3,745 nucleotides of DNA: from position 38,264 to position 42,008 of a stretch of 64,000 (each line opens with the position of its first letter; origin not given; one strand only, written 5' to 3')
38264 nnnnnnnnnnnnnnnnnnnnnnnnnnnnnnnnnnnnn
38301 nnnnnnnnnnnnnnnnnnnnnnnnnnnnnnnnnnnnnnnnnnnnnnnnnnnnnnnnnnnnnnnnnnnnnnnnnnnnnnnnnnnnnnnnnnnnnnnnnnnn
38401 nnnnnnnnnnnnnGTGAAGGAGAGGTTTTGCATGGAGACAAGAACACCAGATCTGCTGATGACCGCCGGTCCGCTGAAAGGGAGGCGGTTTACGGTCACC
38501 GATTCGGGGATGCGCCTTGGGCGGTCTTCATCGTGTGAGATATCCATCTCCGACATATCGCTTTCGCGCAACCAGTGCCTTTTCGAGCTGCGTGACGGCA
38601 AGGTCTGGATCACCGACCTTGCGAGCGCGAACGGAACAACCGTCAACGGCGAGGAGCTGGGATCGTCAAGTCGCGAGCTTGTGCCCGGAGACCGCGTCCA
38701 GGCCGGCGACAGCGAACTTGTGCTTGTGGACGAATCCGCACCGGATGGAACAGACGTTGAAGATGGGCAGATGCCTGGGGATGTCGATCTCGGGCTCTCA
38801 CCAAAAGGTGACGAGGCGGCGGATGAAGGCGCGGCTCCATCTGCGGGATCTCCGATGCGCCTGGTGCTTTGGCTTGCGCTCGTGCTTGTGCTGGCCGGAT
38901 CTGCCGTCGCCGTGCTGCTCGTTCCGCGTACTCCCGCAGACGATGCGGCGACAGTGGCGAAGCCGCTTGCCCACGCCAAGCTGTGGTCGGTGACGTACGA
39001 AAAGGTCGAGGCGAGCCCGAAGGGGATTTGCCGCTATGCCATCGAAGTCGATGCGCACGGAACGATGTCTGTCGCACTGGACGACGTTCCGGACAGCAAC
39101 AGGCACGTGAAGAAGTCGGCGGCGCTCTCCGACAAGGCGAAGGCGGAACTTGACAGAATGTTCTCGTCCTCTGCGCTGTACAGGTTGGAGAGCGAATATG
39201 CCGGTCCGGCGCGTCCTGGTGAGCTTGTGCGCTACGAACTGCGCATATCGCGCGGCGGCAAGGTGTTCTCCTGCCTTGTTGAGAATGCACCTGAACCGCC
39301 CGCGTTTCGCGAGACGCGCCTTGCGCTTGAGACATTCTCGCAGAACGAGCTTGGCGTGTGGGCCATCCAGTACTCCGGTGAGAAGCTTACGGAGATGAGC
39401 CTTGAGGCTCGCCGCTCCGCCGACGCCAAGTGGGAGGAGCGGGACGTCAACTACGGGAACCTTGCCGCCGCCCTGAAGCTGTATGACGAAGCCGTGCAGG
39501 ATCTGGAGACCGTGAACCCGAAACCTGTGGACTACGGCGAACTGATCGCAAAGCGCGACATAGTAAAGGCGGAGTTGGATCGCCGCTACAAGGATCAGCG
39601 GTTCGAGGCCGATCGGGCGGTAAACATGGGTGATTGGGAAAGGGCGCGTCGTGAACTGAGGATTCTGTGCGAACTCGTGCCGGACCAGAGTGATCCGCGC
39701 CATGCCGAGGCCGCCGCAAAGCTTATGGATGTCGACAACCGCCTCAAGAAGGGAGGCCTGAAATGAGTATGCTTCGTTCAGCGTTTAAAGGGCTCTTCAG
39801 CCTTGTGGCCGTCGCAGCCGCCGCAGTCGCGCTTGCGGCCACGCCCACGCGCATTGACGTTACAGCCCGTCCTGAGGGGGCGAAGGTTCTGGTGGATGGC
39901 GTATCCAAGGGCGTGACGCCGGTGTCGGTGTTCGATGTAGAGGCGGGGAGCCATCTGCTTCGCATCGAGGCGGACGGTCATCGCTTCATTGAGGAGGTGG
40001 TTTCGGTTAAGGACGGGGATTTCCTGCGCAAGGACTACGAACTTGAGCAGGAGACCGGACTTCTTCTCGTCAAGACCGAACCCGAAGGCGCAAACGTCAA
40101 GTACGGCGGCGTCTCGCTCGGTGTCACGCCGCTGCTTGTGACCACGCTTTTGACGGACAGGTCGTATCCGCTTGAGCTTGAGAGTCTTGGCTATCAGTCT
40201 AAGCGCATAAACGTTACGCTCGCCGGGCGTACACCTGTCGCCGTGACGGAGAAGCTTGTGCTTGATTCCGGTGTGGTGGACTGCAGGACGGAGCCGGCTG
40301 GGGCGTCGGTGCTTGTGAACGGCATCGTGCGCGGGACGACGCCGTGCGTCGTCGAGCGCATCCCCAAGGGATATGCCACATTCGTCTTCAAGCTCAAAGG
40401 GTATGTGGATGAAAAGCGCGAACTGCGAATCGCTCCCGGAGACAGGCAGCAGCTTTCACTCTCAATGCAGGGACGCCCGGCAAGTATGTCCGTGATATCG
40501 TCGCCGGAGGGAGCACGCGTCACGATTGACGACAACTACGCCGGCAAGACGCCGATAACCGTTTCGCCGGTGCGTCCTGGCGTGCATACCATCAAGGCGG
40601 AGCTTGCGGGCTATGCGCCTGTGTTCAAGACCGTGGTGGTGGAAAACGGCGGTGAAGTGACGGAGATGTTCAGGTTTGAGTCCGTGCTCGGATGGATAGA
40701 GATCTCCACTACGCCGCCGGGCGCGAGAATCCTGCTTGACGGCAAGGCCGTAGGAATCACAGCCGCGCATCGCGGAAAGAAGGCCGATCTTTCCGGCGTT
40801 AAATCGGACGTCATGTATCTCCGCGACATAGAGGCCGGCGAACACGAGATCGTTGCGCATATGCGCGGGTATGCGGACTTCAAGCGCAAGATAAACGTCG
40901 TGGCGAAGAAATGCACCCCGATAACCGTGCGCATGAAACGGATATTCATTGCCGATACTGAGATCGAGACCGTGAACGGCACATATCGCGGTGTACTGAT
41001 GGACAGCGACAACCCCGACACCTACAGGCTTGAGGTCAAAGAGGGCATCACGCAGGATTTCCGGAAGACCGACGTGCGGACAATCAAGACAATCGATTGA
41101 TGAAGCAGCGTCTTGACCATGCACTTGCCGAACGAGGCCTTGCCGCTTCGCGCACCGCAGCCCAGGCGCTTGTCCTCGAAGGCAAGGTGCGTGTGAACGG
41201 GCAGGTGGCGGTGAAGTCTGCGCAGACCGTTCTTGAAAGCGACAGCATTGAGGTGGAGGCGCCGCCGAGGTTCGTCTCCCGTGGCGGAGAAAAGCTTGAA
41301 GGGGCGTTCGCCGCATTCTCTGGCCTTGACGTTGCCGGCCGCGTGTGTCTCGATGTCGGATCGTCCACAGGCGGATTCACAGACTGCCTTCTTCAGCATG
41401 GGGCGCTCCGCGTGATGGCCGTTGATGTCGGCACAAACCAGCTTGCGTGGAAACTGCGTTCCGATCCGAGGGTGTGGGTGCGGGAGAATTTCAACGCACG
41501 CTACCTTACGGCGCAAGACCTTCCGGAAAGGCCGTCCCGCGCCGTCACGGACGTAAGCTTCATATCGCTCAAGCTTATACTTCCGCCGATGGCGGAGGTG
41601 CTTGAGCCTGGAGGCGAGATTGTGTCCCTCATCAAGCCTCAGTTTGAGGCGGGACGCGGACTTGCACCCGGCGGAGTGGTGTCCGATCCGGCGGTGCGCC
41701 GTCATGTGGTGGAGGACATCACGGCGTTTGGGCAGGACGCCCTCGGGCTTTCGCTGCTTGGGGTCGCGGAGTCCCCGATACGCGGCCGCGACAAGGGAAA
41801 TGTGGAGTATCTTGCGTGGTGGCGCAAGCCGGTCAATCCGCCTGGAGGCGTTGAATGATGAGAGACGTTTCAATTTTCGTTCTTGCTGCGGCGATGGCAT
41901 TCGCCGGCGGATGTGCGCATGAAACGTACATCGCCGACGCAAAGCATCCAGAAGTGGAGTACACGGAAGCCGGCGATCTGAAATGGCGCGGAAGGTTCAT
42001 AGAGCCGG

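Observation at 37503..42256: tadC fused into an FHA-PEGA-TlyA-ExbD-like operon: possible Kil-like contact or secretion apparatus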

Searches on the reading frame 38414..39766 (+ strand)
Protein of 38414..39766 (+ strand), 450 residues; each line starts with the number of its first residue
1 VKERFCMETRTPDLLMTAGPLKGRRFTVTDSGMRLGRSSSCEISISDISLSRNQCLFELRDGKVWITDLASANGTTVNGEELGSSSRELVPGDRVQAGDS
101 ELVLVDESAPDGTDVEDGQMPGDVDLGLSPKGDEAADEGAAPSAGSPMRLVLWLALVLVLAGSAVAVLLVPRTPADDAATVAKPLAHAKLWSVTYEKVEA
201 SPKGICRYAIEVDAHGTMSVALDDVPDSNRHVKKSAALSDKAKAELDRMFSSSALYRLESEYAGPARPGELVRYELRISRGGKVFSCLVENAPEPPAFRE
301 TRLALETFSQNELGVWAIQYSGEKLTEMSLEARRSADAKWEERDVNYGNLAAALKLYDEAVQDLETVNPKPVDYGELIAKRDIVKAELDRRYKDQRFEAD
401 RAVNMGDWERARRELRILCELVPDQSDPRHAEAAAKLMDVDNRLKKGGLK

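Call 3: search_protein_families(library=pfam, proteins=[window:38414-39766:+], max_evalue=0.01)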
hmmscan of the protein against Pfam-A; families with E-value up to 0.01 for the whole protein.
window:38414-39766:+ (450 aa): 2 families
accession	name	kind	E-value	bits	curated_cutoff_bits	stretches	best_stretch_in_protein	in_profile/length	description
PF00498.31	FHA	-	7e-16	58.9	20.7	1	34-98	2-67/67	FHA domain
PF16697.10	Yop-YscD_cpl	-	9e-14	52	33.2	1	18-107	4-93/94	Inner membrane component of T3SS, cytoplasmic domain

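Call 4: search_protein_families(library=ncbifam, proteins=[window:38414-39766:+], max_evalue=0.01)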
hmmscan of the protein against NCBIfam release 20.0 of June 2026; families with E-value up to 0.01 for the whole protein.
window:38414-39766:+ (450 aa): 6 families
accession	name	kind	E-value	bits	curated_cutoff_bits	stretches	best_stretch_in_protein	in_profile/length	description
NF049868.1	FhaB_Rv0019c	equivalog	3e-12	46.9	125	1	11-102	66-156/158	FHA domain-containing protein FhaB/FipA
NF041660.2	oxygluDhInhib_OdhI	equivalog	1.5e-11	44.3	200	1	14-105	39-128/130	oxoglutarate dehydrogenase inhibitor Odhl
NF052573.1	HisKinEspAMyxo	equivalog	4.7e-09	34.8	1400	1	21-100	36-114/755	serine histidine kinase EspA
TIGR03354.1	VI_FHA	hypoth_equivalog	8.7e-08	32.4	120.25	1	26-102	19-99/420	type VI secretion system-associated FHA domain protein TagH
NF033760.1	gliding_GltG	equivalog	1.2e-06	27.4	650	1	34-109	27-101/650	adventurous gliding motility protein GltG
TIGR02500.1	type_III_yscD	equivalog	0.0032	16.5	86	0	19-196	8-175/413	type III secretion system inner membrane ring subunit SctD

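Call 18: search_solved_structures(query=window:38432-39766:+, max_evalue=1)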
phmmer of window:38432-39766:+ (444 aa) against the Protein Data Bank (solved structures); distinct sequences matched with E-value up to 1: 30.
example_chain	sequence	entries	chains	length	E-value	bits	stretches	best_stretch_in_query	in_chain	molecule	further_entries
6i2q_B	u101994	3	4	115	1.8e-09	40.2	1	8-101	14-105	Glycogen accumulation regulator GarA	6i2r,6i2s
8p5r_G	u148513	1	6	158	3.6e-09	39.2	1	8-101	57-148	Glycogen accumulation regulator GarA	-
2kkl_A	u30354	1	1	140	2e-08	36.8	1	8-109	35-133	Uncharacterized protein Mb1858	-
2kfu_A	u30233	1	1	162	2.8e-08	36.3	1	8-100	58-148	Rv1827 pThr 22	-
6i2p_D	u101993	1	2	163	2.9e-08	36.2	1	8-100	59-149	Glycogen accumulation regulator GarA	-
7rj3_A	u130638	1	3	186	3.9e-08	35.8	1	8-100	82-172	Glycogen accumulation regulator GarA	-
2kb3_A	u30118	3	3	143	5.5e-08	35.3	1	8-99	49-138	Oxoglutarate dehydrogenase inhibitor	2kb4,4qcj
8p5x_G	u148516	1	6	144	5.6e-08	35.3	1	8-99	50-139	Oxoglutarate dehydrogenase inhibitor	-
6hc1_A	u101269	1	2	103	2.6e-07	33.1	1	8-93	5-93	GGDEF domain protein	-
6hc0_B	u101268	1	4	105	2.7e-07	33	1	10-93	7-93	GGDEF domain protein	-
6hbz_A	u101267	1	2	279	2.3e-06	30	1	10-93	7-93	GGDEF domain protein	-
3po8_A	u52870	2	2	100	0.00012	24.3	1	16-98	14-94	Putative uncharacterized protein TB39.8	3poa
1uht_A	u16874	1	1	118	0.00013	24.1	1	7-100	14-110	expressed protein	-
2lc1_A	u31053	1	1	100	0.00014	24.1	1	16-98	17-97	Putative uncharacterized protein TB39.8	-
3oun_A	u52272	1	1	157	0.00053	22.2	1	16-98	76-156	Putative uncharacterized protein TB39.8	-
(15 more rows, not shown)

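Call 37: find_homologous_proteins(query=window:38432-39766:+)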
Query window:38432-39766:+ (444 aa): 707 proteins with E <= 0.001 among 8000 candidates; the best 120 are listed.
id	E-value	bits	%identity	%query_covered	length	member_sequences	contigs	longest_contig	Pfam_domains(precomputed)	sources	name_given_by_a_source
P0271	6.4e-280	946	96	100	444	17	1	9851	PF00498.32,PF16697.11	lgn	-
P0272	4.2e-220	749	77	100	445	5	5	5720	PF00498.32,PF16697.11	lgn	-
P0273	3.9e-219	746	77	100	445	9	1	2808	PF00498.32,PF16697.11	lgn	-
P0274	1.0e-215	735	75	100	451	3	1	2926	PF00498.32,PF16697.11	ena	-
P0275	1.2e-215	734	76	100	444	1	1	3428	PF00498.32,PF16697.11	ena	-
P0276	4.0e-215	733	75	100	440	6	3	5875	PF00498.32,PF16697.11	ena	-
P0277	1.4e-214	731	77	100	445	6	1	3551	PF00498.32,PF16697.11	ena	-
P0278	2.4e-214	730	76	100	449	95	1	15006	PF00498.32,PF16697.11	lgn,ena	-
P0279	4.5e-213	726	74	100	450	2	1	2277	PF00498.32,PF16697.11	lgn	-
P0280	1.1e-212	725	75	100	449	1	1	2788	PF00498.32,PF16697.11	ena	-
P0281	1.6e-212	724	75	100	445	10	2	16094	PF00498.32,PF16697.11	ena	-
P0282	3.2e-212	723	74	100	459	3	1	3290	PF00498.32,PF16697.11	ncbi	-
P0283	4.4e-212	723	73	100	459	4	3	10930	PF00498.32,PF16697.11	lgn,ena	-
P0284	7.0e-212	722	74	100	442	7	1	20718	PF00498.32,PF16697.11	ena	-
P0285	9.3e-212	721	75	100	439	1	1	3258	PF00498.32,PF16697.11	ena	-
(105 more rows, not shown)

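Call 45: predict_structure(alignment_id=A2)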
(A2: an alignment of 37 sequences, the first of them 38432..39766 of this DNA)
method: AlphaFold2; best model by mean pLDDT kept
length: 444 residues; sequences in the alignment: 37
mean_pLDDT: 76.8   pTM: 0.46
mean pLDDT of the five models: 76.8, 74.8, 74.7, 73.5, 72.9
residues with pLDDT >= 90: 142; 70-90: 191; 50-70: 37; < 50: 74
segments of 3 or more residues with pLDDT < 50: 33-45, 102-139, 163-180
pLDDT, mean of each block of 10 residues (from residue 1): 67 76 74 48 56 84 67 79 86 80 36 32 28 35 77 68 43 41 83 86 91 88 82 88 87 90 88 89 93 91 83 70 91 90 92 87 86 95 95 94 95 90 91 91 60
secondary structure, 60 per line:
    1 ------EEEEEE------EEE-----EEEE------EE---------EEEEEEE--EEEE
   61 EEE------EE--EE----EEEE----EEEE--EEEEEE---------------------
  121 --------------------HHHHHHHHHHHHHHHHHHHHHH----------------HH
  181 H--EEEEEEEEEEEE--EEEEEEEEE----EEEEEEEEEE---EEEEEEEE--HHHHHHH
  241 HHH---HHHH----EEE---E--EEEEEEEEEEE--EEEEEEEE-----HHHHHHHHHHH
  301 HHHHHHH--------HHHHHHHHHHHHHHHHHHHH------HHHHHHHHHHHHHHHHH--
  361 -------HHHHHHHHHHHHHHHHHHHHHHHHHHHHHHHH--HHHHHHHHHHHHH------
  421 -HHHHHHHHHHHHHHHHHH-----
elements in order: E7-12 E19-21 E27-30 E48-54 E57-63 E80-83 E88-91 E94-99 H141-162 E184-195 E198-206 E211-220 E224-231 H234-243 H247-250 E255-257 E264-274 E277-284 H290-307 H316-335 H342-358 H368-399 H402-414 H422-439

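Call 49: fold_search(model_id=the predicted structure, library=pdb)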
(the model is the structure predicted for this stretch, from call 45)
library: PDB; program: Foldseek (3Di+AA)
matches with E <= 10: 854; with E <= 0.001: 52
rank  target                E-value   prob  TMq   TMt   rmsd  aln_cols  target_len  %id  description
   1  6i2q_B                1.0e-06  1.00  0.19  0.76   5.1        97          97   33  Crystal structure of the wild-type SucA domain of Mycobacterium smegmatis KGD (alpha-ketoglutarate decarboxylase), in  (released 2019-05-22)
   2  8p5x_G                1.1e-06  1.00  0.19  0.73   5.3       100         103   28  Single particle cryo-EM structure of the complex between Corynebacterium glutamicum homohexameric 2-oxoglutarate dehyd (released 2023-08-16)
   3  7rj3_B                1.2e-06  1.00  0.19  0.71   5.2       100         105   31  Crystal Structure of the Forkhead Associated (FHA) Domain of the Glycogen Accumulation Regulator (GarA) from Mycobacte (released 2021-07-28)
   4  7rj3_C                1.6e-06  1.00  0.18  0.72   5.2        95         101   33  Crystal Structure of the Forkhead Associated (FHA) Domain of the Glycogen Accumulation Regulator (GarA) from Mycobacte (released 2021-07-28)
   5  4qcj                  1.8e-06  1.00  0.19  0.75   5.3       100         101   28  Crystal Structure of OdhI from Corynebacterium glutamicum (released 2014-07-02)
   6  8p5r_H                1.9e-06  1.00  0.18  0.76   5.2        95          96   34  Crystal structure of full-length, homohexameric 2-oxoglutarate dehydrogenase KGD from Mycobacterium smegmatis in compl (released 2023-08-16)
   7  6i2r_B                2.4e-06  1.00  0.18  0.78   5.1        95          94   34  Crystal structure of the SucA domain of Mycobacterium smegmatis KGD (alpha-ketoglutarate decarboxylase), mutant R802A, (released 2019-05-22)
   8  1p27_A                2.8e-06  1.00  0.24  0.65   3.7       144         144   13  Crystal Structure of the Human Y14/Magoh complex (released 2003-08-19)
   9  7rj3_A                3.0e-06  1.00  0.19  0.71   5.3        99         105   31  Crystal Structure of the Forkhead Associated (FHA) Domain of the Glycogen Accumulation Regulator (GarA) from Mycobacte (released 2021-07-28)
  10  6i2p_E                3.0e-06  1.00  0.19  0.71   5.3        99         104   31  Crystal structure of the Mycobacterium tuberculosis PknB kinase domain (L33E mutant) in complex with its substrate Gar (released 2019-05-22)
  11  2kb3_MODEL_1_A        4.8e-06  1.00  0.18  0.52   5.3        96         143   29  NMR Structure of the phosphorylated form of OdhI, pOdhI. (released 2009-05-05)
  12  6hc0_D                6.2e-06  1.00  0.19  0.73   5.1        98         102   30  Bdellovibrio bacteriovorus DgcB FHA domain, tail complex (released 2019-08-28)
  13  6i2p_D                6.2e-06  1.00  0.19  0.65   5.3        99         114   31  Crystal structure of the Mycobacterium tuberculosis PknB kinase domain (L33E mutant) in complex with its substrate Gar (released 2019-05-22)
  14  8p5r_G                6.9e-06  1.00  0.19  0.75   5.2        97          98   33  Crystal structure of full-length, homohexameric 2-oxoglutarate dehydrogenase KGD from Mycobacterium smegmatis in compl (released 2023-08-16)
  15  6hc1_A                6.9e-06  1.00  0.19  0.74   5.3       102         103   28  Bdellovibrio bacteriovorus DgcB FHA in complex with phosphorylated N-terminal peptide (released 2019-08-28)
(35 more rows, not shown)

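Call 57: search_protein_families(library=pfam, alignment_id=A4, max_evalue=0.1)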
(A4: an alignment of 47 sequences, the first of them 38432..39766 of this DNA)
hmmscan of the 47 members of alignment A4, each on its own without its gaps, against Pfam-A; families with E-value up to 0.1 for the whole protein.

A. member 1, window:38432-39766:+ (444 aa): 4 families
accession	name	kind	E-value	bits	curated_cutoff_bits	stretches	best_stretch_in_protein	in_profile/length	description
PF00498.31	FHA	-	6.9e-16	58.9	20.7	1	28-92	2-67/67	FHA domain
PF16697.10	Yop-YscD_cpl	-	8.7e-14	52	33.2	1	12-101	4-93/94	Inner membrane component of T3SS, cytoplasmic domain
PF13428.12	TPR_14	-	0.032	15.3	23.5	0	393-425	8-40/44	Tetratricopeptide repeat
PF07719.23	TPR_2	-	0.048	14.3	27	0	341-359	7-25/34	Tetratricopeptide repeat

B. families by the number of members that match (of 47 scanned): 20 families
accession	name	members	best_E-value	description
PF00498.31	FHA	47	2.5e-19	FHA domain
PF16697.10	Yop-YscD_cpl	47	1.9e-16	Inner membrane component of T3SS, cytoplasmic domain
PF20033.5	DUF6438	12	2.7e-05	Domain of unknown function (DUF6438)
PF13428.12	TPR_14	4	0.0032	Tetratricopeptide repeat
PF17871.7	AAA_lid_9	4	0.028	AAA lid domain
PF20242.3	Emfourin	3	0.016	Emfourin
PF07719.23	TPR_2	3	0.025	Tetratricopeptide repeat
PF15281.11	Consortin_C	1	0.0012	Consortin C-terminus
PF20663.3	COG4_N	1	0.0037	Conserved oligomeric Golgi complex subunit 4, N-terminal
PF14346.11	DUF4398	1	0.01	Domain of unknown function (DUF4398)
PF20273.3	E2-E1mid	1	0.028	Domain observed between E2 and E1 domains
PF05235.19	CHAD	1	0.033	CHAD domain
PF01709.26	Transcrip_reg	1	0.035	TACO1/YebC second and third domain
PF07100.16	ASRT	1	0.035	Anabaena sensory rhodopsin transducer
PF18618.6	HP0268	1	0.07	HP0268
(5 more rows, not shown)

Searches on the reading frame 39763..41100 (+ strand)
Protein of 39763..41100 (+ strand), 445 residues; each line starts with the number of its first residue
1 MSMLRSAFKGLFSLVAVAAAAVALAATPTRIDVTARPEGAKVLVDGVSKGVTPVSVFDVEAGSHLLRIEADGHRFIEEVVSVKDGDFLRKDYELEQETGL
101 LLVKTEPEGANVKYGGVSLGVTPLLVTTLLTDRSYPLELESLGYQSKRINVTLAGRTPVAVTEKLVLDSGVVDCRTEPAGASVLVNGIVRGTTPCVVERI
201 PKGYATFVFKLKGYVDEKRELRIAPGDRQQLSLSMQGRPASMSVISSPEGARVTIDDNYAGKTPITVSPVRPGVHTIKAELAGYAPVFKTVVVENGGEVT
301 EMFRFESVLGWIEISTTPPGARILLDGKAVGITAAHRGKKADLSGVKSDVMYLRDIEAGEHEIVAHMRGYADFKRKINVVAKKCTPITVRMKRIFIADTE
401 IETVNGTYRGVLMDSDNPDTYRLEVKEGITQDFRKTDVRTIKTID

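Call 3: search_protein_families(library=pfam, proteins=[window:39763-41100:+], max_evalue=0.01)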
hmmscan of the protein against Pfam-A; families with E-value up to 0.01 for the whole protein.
window:39763-41100:+ (445 aa): 3 families
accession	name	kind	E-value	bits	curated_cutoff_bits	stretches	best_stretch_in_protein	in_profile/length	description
PF08308.17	PEGA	-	5e-59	196.6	20.8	4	242-300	4-61/71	PEGA domain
PF13715.12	CarbopepD_reg_2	-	1.1e-08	35.4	32.2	0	353-392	38-77/88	CarboxypepD_reg-like domain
PF13620.12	CarboxypepD_reg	-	1.1e-07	32.6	32.3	0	267-300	42-76/82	Carboxypeptidase regulatory-like domain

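Call 4: search_protein_families(library=ncbifam, proteins=[window:39763-41100:+], max_evalue=0.01)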
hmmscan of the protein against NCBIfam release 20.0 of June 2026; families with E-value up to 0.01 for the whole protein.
window:39763-41100:+ (445 aa): 2 families
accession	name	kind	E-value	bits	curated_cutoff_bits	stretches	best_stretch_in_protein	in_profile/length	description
NF047815.1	LIC10124_lipo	equivalog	1.5e-17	63.4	650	2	231-335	192-295/516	LIC10124 family lipoprotein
NF052345.1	S_layer_anammox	exception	2.9e-07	28.2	1400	1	250-416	1330-1510/1596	Kustd1514 family S-layer glycoprotein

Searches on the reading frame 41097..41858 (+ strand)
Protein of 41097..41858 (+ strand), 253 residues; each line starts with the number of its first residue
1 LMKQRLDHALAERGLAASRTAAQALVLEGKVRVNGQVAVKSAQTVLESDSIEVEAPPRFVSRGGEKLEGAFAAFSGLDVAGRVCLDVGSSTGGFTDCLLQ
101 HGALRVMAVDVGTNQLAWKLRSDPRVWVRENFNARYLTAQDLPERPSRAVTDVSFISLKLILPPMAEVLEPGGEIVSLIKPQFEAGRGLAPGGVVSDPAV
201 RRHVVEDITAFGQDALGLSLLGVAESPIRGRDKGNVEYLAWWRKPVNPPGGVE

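Call 3: search_protein_families(library=pfam, proteins=[window:41097-41858:+], max_evalue=0.01)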
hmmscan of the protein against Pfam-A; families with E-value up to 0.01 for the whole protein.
window:41097-41858:+ (253 aa): 4 families
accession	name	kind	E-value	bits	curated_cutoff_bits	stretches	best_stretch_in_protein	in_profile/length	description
PF01728.25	FtsJ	-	4.4e-35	121.7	24.1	1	59-243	1-180/181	FtsJ-like methyltransferase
PF01479.30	S4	-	1.1e-10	41.5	22.8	1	4-51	1-48/48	S4 domain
PF08241.18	Methyltransf_11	-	0.0061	17.6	21.2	0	85-142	1-54/95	Methyltransferase domain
PF13649.12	Methyltransf_25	-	0.0094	17.1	27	0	85-173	2-97/97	Methyltransferase domain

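Call 4: search_protein_families(library=ncbifam, proteins=[window:41097-41858:+], max_evalue=0.01)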
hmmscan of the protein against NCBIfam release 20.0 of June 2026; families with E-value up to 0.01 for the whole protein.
window:41097-41858:+ (253 aa): 6 families
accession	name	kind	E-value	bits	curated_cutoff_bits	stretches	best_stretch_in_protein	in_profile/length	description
TIGR00478.1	tly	subfamily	1.4e-66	224.1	185.8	1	5-237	1-228/228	TlyA family rRNA (cytidine-2'-O)-methyltransferase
NF049952.1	23rRNACMtaseTlyA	equivalog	4e-47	160.7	250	1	5-244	2-236/236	23S rRNA (cytidine-2'-O)-methyltransferase TlyA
NF003717.0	PRK05327.1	equivalog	0.00017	21.5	116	1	2-55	90-143/202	30S ribosomal protein S4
TIGR01017.1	rpsD_bact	equivalog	0.00037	20.3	177.2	1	2-54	88-140/200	30S ribosomal protein S4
NF008385.0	PRK11180.1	equivalog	0.00039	19.9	351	1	2-55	16-69/325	23S rRNA pseudouridine(1911/1915/1917) synthase RluD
TIGR00005.1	rluA_subfam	subfamily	0.00091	18.6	192.7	1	2-56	4-59/298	RluA family pseudouridine synthase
